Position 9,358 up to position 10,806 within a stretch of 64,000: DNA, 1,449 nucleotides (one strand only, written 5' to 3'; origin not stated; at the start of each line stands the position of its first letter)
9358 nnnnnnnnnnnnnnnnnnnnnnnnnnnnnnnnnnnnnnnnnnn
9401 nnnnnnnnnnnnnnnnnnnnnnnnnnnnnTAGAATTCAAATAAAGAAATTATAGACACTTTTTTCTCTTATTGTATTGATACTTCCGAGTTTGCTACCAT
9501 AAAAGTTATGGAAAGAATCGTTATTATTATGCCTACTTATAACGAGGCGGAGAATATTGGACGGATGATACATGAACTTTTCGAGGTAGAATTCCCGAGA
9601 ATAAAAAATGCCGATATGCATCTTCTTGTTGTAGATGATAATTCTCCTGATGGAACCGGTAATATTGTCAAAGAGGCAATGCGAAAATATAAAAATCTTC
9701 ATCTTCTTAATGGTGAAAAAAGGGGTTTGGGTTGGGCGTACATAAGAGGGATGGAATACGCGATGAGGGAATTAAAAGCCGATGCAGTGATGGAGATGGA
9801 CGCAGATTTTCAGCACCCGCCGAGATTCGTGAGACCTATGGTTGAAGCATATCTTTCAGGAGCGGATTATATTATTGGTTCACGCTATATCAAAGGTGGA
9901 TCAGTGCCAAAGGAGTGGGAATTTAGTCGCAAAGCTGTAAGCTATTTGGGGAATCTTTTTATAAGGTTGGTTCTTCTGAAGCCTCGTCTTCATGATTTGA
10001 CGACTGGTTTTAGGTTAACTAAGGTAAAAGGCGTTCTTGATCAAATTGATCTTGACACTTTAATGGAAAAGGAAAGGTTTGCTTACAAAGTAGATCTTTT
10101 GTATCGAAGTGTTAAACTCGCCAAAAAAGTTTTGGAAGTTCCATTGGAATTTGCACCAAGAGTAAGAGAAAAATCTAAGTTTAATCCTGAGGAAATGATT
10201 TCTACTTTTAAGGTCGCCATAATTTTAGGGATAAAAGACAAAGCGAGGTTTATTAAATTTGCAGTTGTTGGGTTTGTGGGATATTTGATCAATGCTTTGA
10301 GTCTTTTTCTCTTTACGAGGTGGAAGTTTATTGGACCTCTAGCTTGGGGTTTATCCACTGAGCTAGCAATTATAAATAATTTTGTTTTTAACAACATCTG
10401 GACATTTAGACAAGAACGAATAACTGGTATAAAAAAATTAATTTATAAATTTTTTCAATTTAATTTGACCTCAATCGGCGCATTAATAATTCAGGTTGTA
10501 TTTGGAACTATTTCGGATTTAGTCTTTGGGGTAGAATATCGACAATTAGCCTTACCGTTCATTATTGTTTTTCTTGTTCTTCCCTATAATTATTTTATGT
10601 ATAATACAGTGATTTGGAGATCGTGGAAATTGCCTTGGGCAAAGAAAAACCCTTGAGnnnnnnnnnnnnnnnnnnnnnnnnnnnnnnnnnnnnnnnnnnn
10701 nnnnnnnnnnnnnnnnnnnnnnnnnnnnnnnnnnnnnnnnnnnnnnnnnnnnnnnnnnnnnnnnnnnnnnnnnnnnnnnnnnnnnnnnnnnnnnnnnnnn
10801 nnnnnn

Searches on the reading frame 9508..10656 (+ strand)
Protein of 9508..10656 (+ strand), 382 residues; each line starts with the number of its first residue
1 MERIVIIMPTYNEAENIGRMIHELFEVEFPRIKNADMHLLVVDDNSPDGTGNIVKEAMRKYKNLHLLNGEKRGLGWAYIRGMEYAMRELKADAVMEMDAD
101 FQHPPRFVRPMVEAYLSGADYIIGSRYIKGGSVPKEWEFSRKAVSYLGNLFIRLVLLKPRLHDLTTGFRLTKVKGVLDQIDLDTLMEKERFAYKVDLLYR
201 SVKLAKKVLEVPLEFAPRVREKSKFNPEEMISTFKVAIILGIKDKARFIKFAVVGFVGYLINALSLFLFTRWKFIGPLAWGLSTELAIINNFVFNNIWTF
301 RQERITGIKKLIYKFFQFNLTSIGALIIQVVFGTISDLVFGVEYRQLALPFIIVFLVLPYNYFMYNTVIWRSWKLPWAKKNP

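Call 7: search_protein_families(library=pfam, proteins=[window:9508-10656:+], max_evalue=0.01)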
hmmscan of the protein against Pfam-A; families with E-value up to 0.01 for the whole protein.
window:9508-10656:+ (382 aa): 3 families
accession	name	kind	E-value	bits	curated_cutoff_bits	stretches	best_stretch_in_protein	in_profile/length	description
PF00535.33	Glycos_transf_2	-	1.3e-27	97.2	23.3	1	6-174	2-162/168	Glycosyl transferase family 2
PF04138.20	GtrA_DPMS_TM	-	5.8e-13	49.5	26.1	1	250-370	1-117/117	GtrA/DPMS, transmembrane domain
PF13641.12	Glyco_tranf_2_3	-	0.00015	22.3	27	1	4-109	3-105/230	Glycosyltransferase like family 2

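Call 57: search_protein_families(library=ncbifam, proteins=[window:9508-10656:+], max_evalue=0.001)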
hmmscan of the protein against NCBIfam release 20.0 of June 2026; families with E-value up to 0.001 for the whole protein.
window:9508-10656:+ (382 aa): 17 families
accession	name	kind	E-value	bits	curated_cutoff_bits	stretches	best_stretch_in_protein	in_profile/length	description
NF047588.1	GlcsyltransPgfSStrep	equivalog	1.4e-17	63.9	500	1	3-264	2-242/308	glycosyltransferase PgfS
TIGR04182.1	glyco_TIGR04182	equivalog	9.9e-16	58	325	1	4-272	2-249/293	S-layer glycoprotein N-glycosyltransferase AglJ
TIGR03469.1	HpnB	hypoth_equivalog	1.2e-12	47.6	379.25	1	3-114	45-159/386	hopene-associated glycosyltransferase HpnB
NF058614.1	PPMAGASynPpgS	equivalog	2.5e-10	40.2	370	1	5-144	3-131/226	polyprenyl-phospho-N-acetylgalactosaminyl synthase PpgS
TIGR03937.1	PgaC_IcaA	equivalog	2.6e-10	39.8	422.3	1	2-112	45-147/407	poly-beta-1,6-N-acetyl-D-glucosamine synthase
NF041865.1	EpsU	equivalog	8.9e-10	38.1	700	1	4-113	41-145/394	exopolysaccharide biosynthesis GT2 family glycosyltransferase EpsU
NF041391.1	DPhHxTase_Halo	equivalog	8.5e-09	34.7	375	1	8-222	1-190/213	dolichyl-phosphate hexose transferase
NF041875.1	EPS_EpsD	equivalog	3.1e-08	33.4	370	1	6-122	3-111/325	exopolysaccharide biosynthesis glycosyltransferase EpsD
NF007986.1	PRK10714.1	equivalog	2.8e-07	29.8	529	1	2-158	6-152/316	undecaprenyl-phosphate 4-deoxy-4-formamido-L-arabinose transferase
NF038302.1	EPS_HpsE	equivalog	4.5e-07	29.1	300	1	5-88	4-88/307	hormogonium polysaccharide biosynthesis glycosyltransferase HpsE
NF045692.1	OglycostaseCruG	equivalog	9.5e-07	28.1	600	1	3-114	42-151/386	2'-O-glycosyltransferase CruG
TIGR04283.1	glyco_like_mftF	equivalog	1.3e-05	25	182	1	5-71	2-58/221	TIGR04283 family arsenosugar biosynthesis glycosyltransferase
NF007482.0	PRK10073.1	equivalog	2.6e-05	23.4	423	1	3-87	7-86/334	glycosyltransferase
NF053846.1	glyco_with_XrtP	equivalog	3e-05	22.9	520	1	7-68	46-101/440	XrtP-associated glycosyltransferase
NF010496.0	PRK13915.1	equivalog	0.00032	19.9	262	1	2-117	31-144/307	glucosyl-3-phosphoglycerate synthase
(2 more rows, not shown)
